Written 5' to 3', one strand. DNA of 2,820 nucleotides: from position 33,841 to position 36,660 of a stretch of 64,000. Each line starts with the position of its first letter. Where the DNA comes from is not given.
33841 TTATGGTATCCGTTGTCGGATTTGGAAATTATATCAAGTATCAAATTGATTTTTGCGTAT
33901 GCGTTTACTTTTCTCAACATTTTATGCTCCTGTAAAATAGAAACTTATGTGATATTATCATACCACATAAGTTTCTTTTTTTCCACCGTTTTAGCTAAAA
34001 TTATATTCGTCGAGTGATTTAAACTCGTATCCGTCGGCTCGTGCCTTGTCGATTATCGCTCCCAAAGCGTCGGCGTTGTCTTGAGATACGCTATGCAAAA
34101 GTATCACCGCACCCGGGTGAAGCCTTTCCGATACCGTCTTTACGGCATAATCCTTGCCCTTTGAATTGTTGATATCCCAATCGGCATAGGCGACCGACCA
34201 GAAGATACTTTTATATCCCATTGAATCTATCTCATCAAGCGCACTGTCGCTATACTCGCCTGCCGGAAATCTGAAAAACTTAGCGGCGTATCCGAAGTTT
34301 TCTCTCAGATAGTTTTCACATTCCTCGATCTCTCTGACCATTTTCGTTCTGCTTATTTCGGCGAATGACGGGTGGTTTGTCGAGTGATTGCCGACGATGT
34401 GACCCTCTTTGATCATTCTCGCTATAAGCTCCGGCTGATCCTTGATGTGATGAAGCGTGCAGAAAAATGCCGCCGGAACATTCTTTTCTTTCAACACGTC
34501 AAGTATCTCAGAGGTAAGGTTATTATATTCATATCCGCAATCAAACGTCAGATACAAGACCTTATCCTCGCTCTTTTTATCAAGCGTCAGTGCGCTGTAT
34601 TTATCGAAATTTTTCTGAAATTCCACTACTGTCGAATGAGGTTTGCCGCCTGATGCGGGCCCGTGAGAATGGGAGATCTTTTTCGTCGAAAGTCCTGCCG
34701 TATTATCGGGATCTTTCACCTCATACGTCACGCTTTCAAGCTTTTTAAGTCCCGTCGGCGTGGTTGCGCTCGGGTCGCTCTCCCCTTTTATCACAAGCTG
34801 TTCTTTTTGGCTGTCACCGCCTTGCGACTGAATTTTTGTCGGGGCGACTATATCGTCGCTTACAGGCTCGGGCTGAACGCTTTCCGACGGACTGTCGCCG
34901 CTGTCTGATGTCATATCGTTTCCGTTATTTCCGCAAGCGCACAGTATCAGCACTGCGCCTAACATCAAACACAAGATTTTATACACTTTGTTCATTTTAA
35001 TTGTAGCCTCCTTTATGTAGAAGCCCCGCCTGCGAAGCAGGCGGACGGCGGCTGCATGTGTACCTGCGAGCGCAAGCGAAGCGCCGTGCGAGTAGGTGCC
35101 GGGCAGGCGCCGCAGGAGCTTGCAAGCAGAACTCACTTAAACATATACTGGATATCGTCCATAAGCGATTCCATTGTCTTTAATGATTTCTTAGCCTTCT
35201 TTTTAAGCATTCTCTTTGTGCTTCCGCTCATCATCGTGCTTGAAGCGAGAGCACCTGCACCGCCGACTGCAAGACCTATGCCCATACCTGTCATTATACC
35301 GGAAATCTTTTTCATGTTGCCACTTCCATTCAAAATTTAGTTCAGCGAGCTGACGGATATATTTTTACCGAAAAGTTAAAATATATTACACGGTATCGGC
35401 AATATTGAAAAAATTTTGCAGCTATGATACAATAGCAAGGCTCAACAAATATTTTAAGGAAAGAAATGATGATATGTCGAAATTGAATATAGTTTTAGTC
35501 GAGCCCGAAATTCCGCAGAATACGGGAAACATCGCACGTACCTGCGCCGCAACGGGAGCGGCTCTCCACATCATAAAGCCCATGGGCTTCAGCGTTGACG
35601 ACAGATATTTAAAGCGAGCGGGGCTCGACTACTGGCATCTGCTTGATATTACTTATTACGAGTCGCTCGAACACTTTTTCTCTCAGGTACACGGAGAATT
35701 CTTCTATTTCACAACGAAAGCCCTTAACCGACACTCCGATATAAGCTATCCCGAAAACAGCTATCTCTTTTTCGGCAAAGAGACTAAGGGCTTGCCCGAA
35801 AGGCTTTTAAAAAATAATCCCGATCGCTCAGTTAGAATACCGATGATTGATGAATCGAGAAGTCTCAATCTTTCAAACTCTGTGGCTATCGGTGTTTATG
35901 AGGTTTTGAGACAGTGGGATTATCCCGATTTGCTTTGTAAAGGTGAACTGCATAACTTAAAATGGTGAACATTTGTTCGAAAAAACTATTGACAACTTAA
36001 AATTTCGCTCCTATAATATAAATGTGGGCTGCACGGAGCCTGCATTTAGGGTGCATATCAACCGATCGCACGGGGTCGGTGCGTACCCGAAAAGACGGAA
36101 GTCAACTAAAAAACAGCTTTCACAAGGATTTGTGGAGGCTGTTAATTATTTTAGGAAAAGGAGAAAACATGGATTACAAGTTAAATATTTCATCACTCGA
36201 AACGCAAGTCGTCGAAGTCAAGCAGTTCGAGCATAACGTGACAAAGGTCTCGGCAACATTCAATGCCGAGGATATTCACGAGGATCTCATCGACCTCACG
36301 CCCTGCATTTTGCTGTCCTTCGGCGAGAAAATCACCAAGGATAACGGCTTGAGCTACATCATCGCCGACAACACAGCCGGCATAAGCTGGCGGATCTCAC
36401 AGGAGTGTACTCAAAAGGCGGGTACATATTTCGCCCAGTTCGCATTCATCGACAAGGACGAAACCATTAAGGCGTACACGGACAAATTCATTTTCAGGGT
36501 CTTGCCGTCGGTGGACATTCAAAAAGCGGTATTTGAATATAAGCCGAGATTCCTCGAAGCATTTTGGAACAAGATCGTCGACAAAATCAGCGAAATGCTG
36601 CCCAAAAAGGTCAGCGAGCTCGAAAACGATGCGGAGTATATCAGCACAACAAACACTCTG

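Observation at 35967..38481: Orphan tail-fibre-like / holin / M15 endolysin / coiled-coil protein operon behind a consensus promoter and a perfect LexA box, between core genes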

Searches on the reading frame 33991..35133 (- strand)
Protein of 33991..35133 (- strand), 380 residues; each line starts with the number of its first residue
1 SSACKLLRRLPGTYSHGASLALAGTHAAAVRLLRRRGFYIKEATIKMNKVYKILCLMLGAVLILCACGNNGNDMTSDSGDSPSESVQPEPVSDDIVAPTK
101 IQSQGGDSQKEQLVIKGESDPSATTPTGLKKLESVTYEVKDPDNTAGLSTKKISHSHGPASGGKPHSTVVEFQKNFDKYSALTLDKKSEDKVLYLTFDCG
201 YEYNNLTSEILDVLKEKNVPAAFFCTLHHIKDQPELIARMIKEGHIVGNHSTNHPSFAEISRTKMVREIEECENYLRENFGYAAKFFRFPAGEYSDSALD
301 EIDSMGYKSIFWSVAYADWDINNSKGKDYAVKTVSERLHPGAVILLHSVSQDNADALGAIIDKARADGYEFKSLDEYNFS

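Call 14: search_protein_families(library=ncbifam, proteins=[window:33991-35133:-], max_evalue=0.01)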
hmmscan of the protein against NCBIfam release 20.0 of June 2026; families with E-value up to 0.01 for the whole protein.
window:33991-35133:- (380 aa): 9 families
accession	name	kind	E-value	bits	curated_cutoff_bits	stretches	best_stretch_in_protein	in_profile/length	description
TIGR02884.1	spore_pdaA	equivalog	1.9e-73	246.9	298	1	169-376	16-222/224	delta-lactam-biosynthetic de-N-acetylase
TIGR02764.1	spore_ybaN_pdaB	equivalog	1.4e-43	148.9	237.4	1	188-376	3-189/191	polysaccharide deacetylase family sporulation protein PdaB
TIGR04243.1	nodulat_NodB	equivalog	1.1e-31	109.9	240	1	192-352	3-160/197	chitooligosaccharide deacetylase NodB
NF045821.1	PgAcgDacpgdA1_Bac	equivalog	1.9e-29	102.5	400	1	193-375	90-272/282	peptidoglycan-N-acetylglucosamine deacetylase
TIGR02873.1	spore_ylxY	hypoth_equivalog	3.1e-29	102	391.5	1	204-374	97-263/268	probable sporulation protein, polysaccharide deacetylase family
NF045820.1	PgAcgDacpgdA_Strep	equivalog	7.6e-27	94.2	800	1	177-376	256-446/463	peptidoglycan-N-acetylglucosamine deacetylase PgdA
NF045822.1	PgAcgDacpgdA2_Bac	equivalog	1.5e-26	93.4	400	1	189-377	68-261/274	peptidoglycan-N-acetylglucosamine deacetylase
TIGR03006.1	pepcterm_polyde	equivalog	9.3e-09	34.8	276.2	1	204-323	35-157/272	XrtA system polysaccharide deacetylase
TIGR03933.1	PIA_icaB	equivalog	0.0058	16.2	248.35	0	253-310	150-207/245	intercellular adhesin biosynthesis polysaccharide N-deacetylase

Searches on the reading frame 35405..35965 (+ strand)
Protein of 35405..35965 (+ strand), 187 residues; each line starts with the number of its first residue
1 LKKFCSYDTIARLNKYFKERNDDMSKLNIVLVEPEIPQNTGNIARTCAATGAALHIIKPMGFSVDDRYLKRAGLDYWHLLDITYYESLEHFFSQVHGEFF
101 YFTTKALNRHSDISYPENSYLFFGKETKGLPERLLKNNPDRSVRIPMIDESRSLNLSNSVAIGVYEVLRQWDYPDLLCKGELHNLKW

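Call 14: search_protein_families(library=ncbifam, proteins=[window:35405-35965:+], max_evalue=0.01)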
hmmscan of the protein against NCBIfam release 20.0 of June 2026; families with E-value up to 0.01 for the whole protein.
window:35405-35965:+ (187 aa): 11 families
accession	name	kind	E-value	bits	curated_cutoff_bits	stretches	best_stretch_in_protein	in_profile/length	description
TIGR00185.1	tRNA_yibK_trmL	equivalog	7.8e-60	201.2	190.6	1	27-176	2-153/154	tRNA (uridine(34)/cytosine(34)/5-carboxymethylaminomethyluridine(34)-2'-O)-methyltransferase TrmL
NF007683.0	PRK10358.1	equivalog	5.1e-48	163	282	1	27-177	2-154/157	tRNA (uridine(34)/cytosine(34)/5-carboxymethylaminomethyluridine(34)-2'-O)-methyltransferase TrmL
TIGR00186.1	rRNA_methyl_3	equivalog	1.4e-14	54.1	160.15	1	16-170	83-239/240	23S rRNA (guanosine(2251)-2'-O)-methyltransferase RlmB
TIGR00050.1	rRNA_methyl_1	subfamily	1.4e-11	44.7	167.15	2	118-171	105-157/233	TrmJ/YjtD family RNA methyltransferase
NF000477.1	NshR_TsnR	equivalog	5.6e-09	35.8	425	1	29-167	119-260/266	NshR/TsnR family 23S rRNA methyltransferase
NF008295.0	PRK11081.1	equivalog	5.3e-08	32.7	227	1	10-173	6-167/230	tRNA (guanosine(18)-2'-O)-methyltransferase TrmH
NF007752.0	PRK10433.1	equivalog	6.2e-07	29.1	212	1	117-167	106-155/228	tRNA/rRNA methyltransferase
NF000035.1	nosihep_NshR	exception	3.8e-06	26.6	500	1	29-166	119-259/274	NshR family nosiheptide/thiostrepton resistance 23S rRNA methyltransferase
NF041077.1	tRNAmeth_TrmJ_Sulfolob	equivalog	5.1e-06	26.3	350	0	117-170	102-154/229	tRNA (cytidine-2'-O-)-methyltransferase TrmJ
NF008386.0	PRK11181.1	equivalog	0.00031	20.1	366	1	121-170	193-241/244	23S rRNA (guanosine(2251)-2'-O)-methyltransferase RlmB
NF008117.0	PRK10864.1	equivalog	0.0025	17.1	267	1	29-170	199-341/344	tRNA/rRNA methyltransferase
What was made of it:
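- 35474..35968 (+): trmL (tRNA 2'-O-methyltransferase), the conserved upstream anchor of the module. Its stop codon overlaps the box. NCBIfam TIGR00185 at 201 bits against a cut-off of 190.6 (call 14).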

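Call 91: find_homologous_proteins(query=window:35474-35965:+, max_evalue=1e-40)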
Query window:35474-35965:+ (164 aa): 7987 proteins with E <= 1e-40 among 8000 candidates; the best 120 are listed.
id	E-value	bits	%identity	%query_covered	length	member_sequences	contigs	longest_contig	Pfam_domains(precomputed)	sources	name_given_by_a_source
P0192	1.0e-103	362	96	100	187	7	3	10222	PF00588.25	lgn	-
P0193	1.4e-99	349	91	100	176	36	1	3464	PF00588.25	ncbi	-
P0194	2.0e-89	316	84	100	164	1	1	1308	PF00588.25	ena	-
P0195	2.4e-89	315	84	98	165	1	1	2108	PF00588.25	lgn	-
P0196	5.8e-88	311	82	100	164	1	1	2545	PF00588.25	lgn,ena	-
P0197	2.1e-87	309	83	98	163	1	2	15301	PF00588.25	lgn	-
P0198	1.4e-86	306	81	100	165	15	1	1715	PF00588.25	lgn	-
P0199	1.6e-86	306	82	98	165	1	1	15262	PF00588.25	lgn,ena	-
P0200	4.0e-86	305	80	100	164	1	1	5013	PF00588.25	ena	-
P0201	5.5e-86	305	81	100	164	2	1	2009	PF00588.25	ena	-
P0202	5.5e-86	305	80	98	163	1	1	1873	PF00588.25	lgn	-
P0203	1.4e-85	303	82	98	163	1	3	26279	PF00588.25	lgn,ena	-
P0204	2.2e-85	303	77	100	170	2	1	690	PF00588.25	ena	-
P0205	2.6e-85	302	76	100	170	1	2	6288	PF00588.25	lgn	-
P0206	2.6e-85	302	76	100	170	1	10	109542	PF00588.25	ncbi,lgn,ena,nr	ncbi:MAG: tRNA (uridine(34)/cytosine(34)/5-carboxymethylaminomethyluridine(34)-2'-O)-methyltransfera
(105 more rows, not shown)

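Call 92: find_encoding_contigs(protein=P0203, flank=6000, max_places=2)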
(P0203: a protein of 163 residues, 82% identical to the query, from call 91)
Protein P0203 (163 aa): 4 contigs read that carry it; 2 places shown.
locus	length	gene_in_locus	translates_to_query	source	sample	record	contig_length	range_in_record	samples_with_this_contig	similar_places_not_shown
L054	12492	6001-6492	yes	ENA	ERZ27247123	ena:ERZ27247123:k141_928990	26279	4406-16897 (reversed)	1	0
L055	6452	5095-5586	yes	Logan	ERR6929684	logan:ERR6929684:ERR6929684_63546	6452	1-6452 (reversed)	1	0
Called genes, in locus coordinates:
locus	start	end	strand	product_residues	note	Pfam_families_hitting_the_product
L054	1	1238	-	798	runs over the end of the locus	PF14498:Glyco_hyd_65N_2, PF22124:Glyco_hydro_95_cat, PF21307:Glyco_hydro_95_C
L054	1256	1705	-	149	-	-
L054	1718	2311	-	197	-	PF02508:Rnf-Nqr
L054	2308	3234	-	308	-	PF02508:Rnf-Nqr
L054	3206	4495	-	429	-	PF03116:NQR2_RnfD_RnfE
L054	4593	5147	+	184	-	PF05389:MecA (weak)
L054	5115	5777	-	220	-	PF00834:Ribul_P_3_epim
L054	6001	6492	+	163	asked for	PF00588:SpoU_methylase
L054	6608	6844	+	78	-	-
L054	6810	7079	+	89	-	-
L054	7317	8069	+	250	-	PF00318:Ribosomal_S2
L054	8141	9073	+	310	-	PF25025:EF-Ts_N (weak), PF00889:EF_TS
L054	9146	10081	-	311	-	PF27117:FliB_C (faint)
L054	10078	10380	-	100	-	-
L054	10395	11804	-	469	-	PF00890:FAD_binding_2 (faint), PF01266:DAO (faint), PF03486:HI0933_like (faint), PF07992:Pyr_redox_2 (faint), PF21688:FAD-depend_C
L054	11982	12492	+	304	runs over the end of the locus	PF00135:COesterase, PF20434:BD-FAE, PF07859:Abhydrolase_3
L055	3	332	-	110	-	?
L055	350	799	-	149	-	-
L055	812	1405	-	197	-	PF02508:Rnf-Nqr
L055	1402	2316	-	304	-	PF02508:Rnf-Nqr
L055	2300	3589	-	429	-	PF03116:NQR2_RnfD_RnfE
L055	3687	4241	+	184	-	PF05389:MecA (weak)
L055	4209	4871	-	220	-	PF00834:Ribul_P_3_epim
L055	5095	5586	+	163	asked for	PF00588:SpoU_methylase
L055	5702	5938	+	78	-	-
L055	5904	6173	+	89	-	-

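Call 93: find_encoding_contigs(protein=P0206, flank=6000, max_places=2)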
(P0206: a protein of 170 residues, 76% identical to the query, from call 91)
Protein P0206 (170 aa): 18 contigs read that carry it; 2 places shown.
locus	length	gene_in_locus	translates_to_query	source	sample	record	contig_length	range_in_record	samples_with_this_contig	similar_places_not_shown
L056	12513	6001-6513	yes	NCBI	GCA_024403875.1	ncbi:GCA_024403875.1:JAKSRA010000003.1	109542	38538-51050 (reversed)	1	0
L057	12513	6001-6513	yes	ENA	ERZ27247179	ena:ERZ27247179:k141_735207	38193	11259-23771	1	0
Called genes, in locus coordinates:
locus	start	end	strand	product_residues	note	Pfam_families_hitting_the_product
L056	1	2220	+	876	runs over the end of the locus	PF00133:tRNA-synt_1, PF01406:tRNA-synt_1e (faint), PF09334:tRNA-synt_1g, PF13603:tRNA-synt_1_2, PF09334:tRNA-synt_1g, PF08264:Anticodon_1, PF10458:Val_tRNA-synt_C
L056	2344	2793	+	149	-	PF01488:Shikimate_DH (weak), PF13241:NAD_binding_7 (weak), PF02254:TrkA_N, PF02737:3HCDH_N (weak), PF03807:F420_oxidored (weak)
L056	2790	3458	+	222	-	PF02254:TrkA_N, PF00107:ADH_zinc_N (faint), PF02080:TrkA_C (weak)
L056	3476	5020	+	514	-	PF02386:TrkH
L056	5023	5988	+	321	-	PF13493:DUF4118 (weak)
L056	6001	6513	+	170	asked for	PF00588:SpoU_methylase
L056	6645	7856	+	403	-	PF00162:PGK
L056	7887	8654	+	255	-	PF00121:TIM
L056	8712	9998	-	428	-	PF00512:HisKA, PF02518:HATPase_c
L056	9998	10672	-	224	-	PF00072:Response_reg, PF00486:Trans_reg_C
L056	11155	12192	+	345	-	PF01263:Aldose_epim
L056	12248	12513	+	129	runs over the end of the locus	PF01325:Fe_dep_repress, PF13545:HTH_Crp_2 (weak), PF02742:Fe_dep_repr_C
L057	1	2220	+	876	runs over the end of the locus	PF00133:tRNA-synt_1, PF01406:tRNA-synt_1e (faint), PF09334:tRNA-synt_1g, PF13603:tRNA-synt_1_2, PF09334:tRNA-synt_1g, PF08264:Anticodon_1, PF10458:Val_tRNA-synt_C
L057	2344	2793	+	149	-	PF01488:Shikimate_DH (weak), PF13241:NAD_binding_7 (weak), PF02254:TrkA_N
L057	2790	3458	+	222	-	PF02254:TrkA_N, PF00107:ADH_zinc_N (faint), PF02080:TrkA_C (weak)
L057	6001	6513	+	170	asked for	PF00588:SpoU_methylase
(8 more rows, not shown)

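Call 108: search_protein_families(library=phrogs, proteins=[L054:6632-6841:+, L054:6837-7076:+], max_evalue=0.01)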
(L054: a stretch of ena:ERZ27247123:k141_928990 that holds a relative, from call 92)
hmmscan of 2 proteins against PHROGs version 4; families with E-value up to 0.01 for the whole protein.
L054:6632-6841:+ (70 aa): 1 family
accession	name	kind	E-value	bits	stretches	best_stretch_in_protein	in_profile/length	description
phrog_4316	-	unknown function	0.0033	18.6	1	13-61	13-66/89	-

L054:6837-7076:+ (80 aa): 3 families
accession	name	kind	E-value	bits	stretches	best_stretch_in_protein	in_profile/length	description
phrog_1863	-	unknown function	4.6e-15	56.3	1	5-72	3-95/97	-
phrog_6664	-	unknown function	0.00069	21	1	1-75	2-71/97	-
phrog_5851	-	unknown function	0.00087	20.2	1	23-70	16-60/64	-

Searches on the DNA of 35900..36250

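Call 8: search_rna_families(source=window, start=35900, end=36250, threshold=evalue, max_evalue=10, show_alignments=3)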
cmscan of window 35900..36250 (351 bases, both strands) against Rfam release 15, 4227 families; matches with E-value up to 10: 2.
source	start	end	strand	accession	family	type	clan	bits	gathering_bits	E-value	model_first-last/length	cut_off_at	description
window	36100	36200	-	RF01507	Afu_298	Gene; snRNA; snoRNA; CD-box;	-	16.8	40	5.9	1-93/93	no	A. fimigatus snoRNA Afu_298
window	36104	36186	-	RF00727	bantam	Gene; miRNA;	CL00091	14.6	61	7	1-82/82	no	bantam microRNA precursor family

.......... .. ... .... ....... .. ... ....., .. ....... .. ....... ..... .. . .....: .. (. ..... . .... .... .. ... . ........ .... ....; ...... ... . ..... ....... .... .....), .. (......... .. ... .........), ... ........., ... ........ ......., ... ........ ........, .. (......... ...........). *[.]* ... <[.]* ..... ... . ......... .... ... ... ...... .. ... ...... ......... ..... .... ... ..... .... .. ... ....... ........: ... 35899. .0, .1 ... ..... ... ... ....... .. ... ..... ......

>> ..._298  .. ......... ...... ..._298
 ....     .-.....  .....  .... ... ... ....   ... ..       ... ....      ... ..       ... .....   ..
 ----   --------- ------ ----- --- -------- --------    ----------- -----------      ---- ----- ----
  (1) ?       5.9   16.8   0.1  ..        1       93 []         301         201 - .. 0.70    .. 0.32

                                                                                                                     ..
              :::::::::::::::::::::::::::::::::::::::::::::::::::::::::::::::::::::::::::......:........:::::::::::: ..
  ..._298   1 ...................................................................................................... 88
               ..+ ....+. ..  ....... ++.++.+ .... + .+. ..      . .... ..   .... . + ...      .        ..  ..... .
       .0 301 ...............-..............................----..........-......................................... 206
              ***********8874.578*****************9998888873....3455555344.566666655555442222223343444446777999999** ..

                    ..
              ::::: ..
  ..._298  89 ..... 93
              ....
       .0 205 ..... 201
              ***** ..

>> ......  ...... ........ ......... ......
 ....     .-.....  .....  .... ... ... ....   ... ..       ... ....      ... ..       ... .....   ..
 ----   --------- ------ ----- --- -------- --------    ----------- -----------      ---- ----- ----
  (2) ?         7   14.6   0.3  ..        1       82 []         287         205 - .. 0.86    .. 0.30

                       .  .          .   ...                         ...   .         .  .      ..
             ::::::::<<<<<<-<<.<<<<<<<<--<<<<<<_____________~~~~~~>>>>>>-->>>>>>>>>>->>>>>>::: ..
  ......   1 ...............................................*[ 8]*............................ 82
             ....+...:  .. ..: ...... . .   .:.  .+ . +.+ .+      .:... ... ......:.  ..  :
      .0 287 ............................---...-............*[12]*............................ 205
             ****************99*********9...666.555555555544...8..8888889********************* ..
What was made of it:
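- On Known RNA families (Rfam 15): Only two chance-level hits (E 5.9 and 7) appeared in 35900-36250 (call 8).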

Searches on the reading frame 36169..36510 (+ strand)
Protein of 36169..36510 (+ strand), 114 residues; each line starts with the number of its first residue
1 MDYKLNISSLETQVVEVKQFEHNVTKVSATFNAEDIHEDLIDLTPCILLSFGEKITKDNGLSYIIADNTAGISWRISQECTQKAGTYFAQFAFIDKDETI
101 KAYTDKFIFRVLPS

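Call 109: predict_structure(alignment_id=A6)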
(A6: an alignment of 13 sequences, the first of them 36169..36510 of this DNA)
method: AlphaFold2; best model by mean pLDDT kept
length: 114 residues; sequences in the alignment: 13
mean_pLDDT: 93.9   pTM: 0.85
mean pLDDT of the five models: 93.9, 93.7, 93.2, 92.9, 86.7
residues with pLDDT >= 90: 93; 70-90: 21; 50-70: 0; < 50: 0
segments of 3 or more residues with pLDDT < 50: none
pLDDT, mean of each block of 10 residues (from residue 1): 95 96 93 90 94 92 93 95 96 94 96 93
secondary structure, 60 per line:
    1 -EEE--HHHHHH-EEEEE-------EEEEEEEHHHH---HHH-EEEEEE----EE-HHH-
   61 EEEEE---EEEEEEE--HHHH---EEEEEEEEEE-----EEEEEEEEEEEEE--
elements in order: E2-4 H7-12 E14-18 E26-32 H33-36 E44-49 E61-65 E69-75 H78-81 E85-94 E100-112
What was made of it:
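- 36169..37323 (+): g1: 384-aa baseplate-type adhesin. It has a BppU-N-like domain (1-114), a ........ motif plus 11-residue EYAKT repeats forming a helical stalk, and a lectin/CBM-like beta-sandwich C-domain (213-384). It has no evident signal peptide by eye (no signal-peptide predictor was run on it). N-domain model: pLDDT 93.9 (call 109).
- On BppU-type baseplate protein: The N-domain model has pLDDT 93.9 (call 109).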

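Call 111: fold_search(model_id=the predicted structure, library=pdb)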
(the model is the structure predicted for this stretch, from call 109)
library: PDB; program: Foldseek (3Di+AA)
matches with E <= 10: 1977; with E <= 0.001: 19
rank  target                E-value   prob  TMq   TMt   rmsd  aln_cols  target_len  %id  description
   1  9m8o_Q                2.0e-05  1.00  0.62  0.47   5.5       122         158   15  Cryo-EM structure of bacteriophage NF5 baseplate (released 2025-12-17)
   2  9m8o_P                2.2e-05  1.00  0.57  0.44   5.9       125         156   14  Cryo-EM structure of bacteriophage NF5 baseplate (released 2025-12-17)
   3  6v8i_AN               4.8e-05  1.00  0.60  0.57   5.2       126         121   19  Composite atomic model of the Staphylococcus aureus phage 80alpha baseplate (released 2020-03-04)
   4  4v96_AE               2.0e-04  1.00  0.76  0.33   3.3       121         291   15  The structure of a 1.8 MDa viral genome injection device suggests alternative infection mechanisms (released 2014-07-09)
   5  6v8i_AM               2.1e-04  1.00  0.56  0.52   5.8       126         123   13  Composite atomic model of the Staphylococcus aureus phage 80alpha baseplate (released 2020-03-04)
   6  3m86_B                3.2e-04  1.00  0.45  0.48   5.4       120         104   12  Crystal structure of the cysteine protease inhibitor, EhICP2, from Entamoeba histolytica (released 2011-02-02)
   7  9mt4_G                3.6e-04  1.00  0.55  0.43   5.5       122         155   13  Connector structure of phage JohannRWettstein (Bas63) (released 2025-11-19)
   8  5aea_A                3.6e-04  1.00  0.34  0.37   6.1       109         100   16  Crystal structure of human NCAM domain 1 (released 2016-04-13)
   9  7s13_C                3.8e-04  1.00  0.44  0.43   7.4       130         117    8  Crystal structure of Fab in complex with mouse CD96 dimer (released 2021-10-20)
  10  6v8i_AK               4.8e-04  1.00  0.61  0.39   5.5       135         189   10  Composite atomic model of the Staphylococcus aureus phage 80alpha baseplate (released 2020-03-04)
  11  4v96_AL               5.3e-04  1.00  0.70  0.30   4.5       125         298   15  The structure of a 1.8 MDa viral genome injection device suggests alternative infection mechanisms (released 2014-07-09)
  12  3m88_B                5.3e-04  1.00  0.47  0.50   5.2       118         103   10  Crystal structure of the cysteine protease inhibitor, EhICP2, from Entamoeba histolytica (released 2011-02-02)
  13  3m88_A                5.3e-04  1.00  0.43  0.44   5.8       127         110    9  Crystal structure of the cysteine protease inhibitor, EhICP2, from Entamoeba histolytica (released 2011-02-02)
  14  4v96_AQ               5.7e-04  1.00  0.70  0.30   3.8       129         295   15  The structure of a 1.8 MDa viral genome injection device suggests alternative infection mechanisms (released 2014-07-09)
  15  5fqe_B                5.7e-04  1.00  0.41  0.11   7.8       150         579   15  The details of glycolipid glycan hydrolysis by the structural analysis of a family 123 glycoside hydrolase from Clostr (released 2016-03-30)
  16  4v96_AA               6.7e-04  1.00  0.69  0.29   4.1       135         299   16  The structure of a 1.8 MDa viral genome injection device suggests alternative infection mechanisms (released 2014-07-09)
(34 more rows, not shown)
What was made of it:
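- On BppU-type baseplate protein: Foldseek gives TM 0.69-0.76 to the 4v96 chains of about 291-299 aa and 0.56-0.62 to chains of the NF5 and 80alpha baseplates (call 111).
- Closest known: BppU / BppA-type baseplate proteins of lactococcal P335 phages. Same: The g1 N-domain shares the fold, TM 0.76 and rmsd 3.3 A to 4v96 chains (call 111).
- The g1 N-domain has the fold that docks BppU-type proteins onto siphophage baseplates, TM 0.76 (call 111).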
